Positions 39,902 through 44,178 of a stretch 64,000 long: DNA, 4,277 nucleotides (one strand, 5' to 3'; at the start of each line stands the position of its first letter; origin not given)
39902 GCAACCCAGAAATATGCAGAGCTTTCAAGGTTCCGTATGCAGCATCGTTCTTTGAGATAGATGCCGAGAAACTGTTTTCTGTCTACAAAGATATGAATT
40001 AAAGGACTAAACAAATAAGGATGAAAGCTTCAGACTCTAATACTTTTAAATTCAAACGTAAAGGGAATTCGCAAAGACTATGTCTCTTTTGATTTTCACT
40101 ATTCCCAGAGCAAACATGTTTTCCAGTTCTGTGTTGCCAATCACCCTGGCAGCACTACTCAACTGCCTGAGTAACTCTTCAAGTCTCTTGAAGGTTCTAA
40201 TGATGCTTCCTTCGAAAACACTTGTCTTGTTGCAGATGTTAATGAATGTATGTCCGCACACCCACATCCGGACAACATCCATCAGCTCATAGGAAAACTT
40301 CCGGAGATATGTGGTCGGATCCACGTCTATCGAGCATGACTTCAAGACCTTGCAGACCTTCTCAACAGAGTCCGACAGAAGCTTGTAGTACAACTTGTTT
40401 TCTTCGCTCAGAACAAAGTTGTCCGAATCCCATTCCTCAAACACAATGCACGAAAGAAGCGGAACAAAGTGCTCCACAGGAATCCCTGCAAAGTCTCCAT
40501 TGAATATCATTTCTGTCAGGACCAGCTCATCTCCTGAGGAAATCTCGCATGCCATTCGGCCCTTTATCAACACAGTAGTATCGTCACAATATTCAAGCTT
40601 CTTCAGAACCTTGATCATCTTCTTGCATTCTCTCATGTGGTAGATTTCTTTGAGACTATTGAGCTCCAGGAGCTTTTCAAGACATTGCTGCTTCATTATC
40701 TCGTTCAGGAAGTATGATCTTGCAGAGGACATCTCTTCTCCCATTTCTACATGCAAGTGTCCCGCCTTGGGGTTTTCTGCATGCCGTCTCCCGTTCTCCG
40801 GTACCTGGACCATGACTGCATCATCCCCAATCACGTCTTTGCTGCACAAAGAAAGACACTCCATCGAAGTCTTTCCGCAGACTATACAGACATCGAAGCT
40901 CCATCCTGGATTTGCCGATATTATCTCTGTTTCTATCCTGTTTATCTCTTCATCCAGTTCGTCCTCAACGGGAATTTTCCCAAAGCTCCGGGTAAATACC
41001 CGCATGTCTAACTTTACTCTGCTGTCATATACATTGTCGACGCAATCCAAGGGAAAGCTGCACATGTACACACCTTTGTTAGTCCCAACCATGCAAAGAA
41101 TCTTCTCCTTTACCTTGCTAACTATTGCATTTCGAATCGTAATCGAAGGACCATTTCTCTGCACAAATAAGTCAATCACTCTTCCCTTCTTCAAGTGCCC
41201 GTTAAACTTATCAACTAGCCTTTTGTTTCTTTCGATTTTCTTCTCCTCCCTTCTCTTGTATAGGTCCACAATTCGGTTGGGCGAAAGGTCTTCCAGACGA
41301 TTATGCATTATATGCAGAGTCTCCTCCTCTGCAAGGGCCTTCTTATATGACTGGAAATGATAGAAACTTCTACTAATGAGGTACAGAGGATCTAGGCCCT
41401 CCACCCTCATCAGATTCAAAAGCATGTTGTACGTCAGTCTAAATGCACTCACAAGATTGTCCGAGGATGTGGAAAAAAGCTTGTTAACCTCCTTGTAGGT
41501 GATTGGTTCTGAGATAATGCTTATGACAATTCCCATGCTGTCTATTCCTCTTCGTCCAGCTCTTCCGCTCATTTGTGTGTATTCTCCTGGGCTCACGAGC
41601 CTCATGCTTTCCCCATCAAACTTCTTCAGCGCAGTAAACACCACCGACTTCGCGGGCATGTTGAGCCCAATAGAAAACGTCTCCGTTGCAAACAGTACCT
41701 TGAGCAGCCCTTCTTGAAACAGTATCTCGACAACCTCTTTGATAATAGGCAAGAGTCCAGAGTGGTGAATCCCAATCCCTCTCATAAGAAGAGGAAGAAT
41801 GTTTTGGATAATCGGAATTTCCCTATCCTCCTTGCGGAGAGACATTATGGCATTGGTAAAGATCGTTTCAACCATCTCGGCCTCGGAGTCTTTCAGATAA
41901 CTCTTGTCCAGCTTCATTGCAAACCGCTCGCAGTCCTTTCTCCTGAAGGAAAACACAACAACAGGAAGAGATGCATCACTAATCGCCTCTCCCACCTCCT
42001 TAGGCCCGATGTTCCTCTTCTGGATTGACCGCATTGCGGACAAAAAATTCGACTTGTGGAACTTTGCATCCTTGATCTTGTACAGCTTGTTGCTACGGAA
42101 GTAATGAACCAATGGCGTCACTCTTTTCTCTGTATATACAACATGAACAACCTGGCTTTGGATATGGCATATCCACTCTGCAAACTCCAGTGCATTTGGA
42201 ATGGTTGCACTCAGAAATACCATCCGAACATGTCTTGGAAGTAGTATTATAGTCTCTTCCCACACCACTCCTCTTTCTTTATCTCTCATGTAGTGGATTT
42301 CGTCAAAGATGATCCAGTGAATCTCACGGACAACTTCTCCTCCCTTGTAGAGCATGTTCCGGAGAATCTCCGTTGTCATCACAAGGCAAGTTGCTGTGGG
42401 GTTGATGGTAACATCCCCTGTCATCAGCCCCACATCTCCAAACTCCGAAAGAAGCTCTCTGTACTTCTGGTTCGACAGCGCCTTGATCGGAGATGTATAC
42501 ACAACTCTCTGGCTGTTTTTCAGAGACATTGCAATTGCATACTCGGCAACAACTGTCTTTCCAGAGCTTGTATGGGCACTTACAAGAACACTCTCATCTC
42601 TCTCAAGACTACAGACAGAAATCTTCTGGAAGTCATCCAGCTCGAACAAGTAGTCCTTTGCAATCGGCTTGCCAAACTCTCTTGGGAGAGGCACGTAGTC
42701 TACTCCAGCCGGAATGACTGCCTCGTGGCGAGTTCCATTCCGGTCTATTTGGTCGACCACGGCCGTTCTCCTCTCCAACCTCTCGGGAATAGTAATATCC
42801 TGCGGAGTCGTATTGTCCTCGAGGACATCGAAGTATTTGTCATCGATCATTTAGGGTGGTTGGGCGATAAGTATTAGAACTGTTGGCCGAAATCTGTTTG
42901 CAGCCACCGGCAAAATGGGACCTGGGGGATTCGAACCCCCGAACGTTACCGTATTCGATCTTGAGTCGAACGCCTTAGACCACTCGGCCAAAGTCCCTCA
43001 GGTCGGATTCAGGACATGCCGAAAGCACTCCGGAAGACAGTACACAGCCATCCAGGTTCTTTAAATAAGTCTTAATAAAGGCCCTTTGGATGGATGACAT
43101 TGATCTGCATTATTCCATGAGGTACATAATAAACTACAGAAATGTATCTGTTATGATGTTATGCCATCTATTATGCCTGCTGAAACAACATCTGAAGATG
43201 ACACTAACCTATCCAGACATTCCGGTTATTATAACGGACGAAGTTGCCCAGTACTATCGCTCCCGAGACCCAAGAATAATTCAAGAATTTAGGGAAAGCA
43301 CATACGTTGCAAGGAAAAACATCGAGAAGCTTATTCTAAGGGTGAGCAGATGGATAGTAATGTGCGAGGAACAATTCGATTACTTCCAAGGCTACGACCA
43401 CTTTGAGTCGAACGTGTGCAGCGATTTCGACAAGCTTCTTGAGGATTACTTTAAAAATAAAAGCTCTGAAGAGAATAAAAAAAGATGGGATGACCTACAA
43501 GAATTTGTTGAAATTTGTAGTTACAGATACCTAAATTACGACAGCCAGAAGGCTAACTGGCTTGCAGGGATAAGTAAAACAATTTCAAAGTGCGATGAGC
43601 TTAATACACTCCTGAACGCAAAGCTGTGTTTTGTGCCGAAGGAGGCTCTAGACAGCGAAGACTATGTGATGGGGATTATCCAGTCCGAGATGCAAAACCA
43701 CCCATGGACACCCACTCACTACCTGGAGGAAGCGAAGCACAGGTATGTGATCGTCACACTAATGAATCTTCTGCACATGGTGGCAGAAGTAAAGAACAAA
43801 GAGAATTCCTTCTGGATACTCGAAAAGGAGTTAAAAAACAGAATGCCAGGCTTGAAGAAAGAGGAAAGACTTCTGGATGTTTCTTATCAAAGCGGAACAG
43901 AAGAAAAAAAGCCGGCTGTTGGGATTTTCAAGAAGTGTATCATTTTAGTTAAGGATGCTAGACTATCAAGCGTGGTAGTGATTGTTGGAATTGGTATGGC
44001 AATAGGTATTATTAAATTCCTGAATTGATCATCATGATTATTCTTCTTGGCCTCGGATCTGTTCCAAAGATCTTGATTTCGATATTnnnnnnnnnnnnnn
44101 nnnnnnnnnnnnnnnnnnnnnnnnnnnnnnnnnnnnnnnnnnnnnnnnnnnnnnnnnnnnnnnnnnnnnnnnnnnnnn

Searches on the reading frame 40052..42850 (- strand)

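Call 4: search_protein_families(library=pfam, proteins=[window:40052-42850:-], max_evalue=1)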
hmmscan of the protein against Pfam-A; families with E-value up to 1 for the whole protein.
window:40052-42850:- (932 aa): 8 families
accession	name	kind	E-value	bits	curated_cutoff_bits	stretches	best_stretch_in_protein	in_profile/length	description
PF08148.17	DSHCT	-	7e-48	163.1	22.7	1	758-927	2-172/172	DSHCT (NUC185) domain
PF00270.35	DEAD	-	9.6e-25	87.7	26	1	74-220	3-163/167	DEAD/DEAH box helicase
PF22527.2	DEXQc_Suv3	-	1.7e-08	34.6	27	1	92-204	20-121/154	DEXQ-box helicase domain of Suv3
PF04851.21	ResIII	-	3.9e-06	27.3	22.5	1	78-218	20-163/164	Type III restriction enzyme, res subunit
PF00271.37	Helicase_C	-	8.2e-06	26.5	23.5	1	359-435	42-110/110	Helicase conserved C-terminal domain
PF00821.23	PEPCK_GTP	-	0.0077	15.5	23.8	1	657-709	28-84/357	Phosphoenolpyruvate carboxykinase C-terminal P-loop domain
PF21408.2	MTR4-like_stalk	-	0.011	16.4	24.2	1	490-521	2-33/64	Exosome RNA helicase MTR4-like, stalk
PF13087.12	AAA_12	-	0.12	12.3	27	1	232-348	14-115/195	AAA domain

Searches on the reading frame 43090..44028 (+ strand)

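Call 4: search_protein_families(library=pfam, proteins=[window:43090-44028:+], max_evalue=1)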
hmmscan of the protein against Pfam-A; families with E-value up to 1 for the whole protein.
window:43090-44028:+ (312 aa): 1 family
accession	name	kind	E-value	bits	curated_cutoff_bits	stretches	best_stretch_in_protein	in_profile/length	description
PF01997.21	Translin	-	0.078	13.4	25.9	1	130-255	73-187/205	Translin family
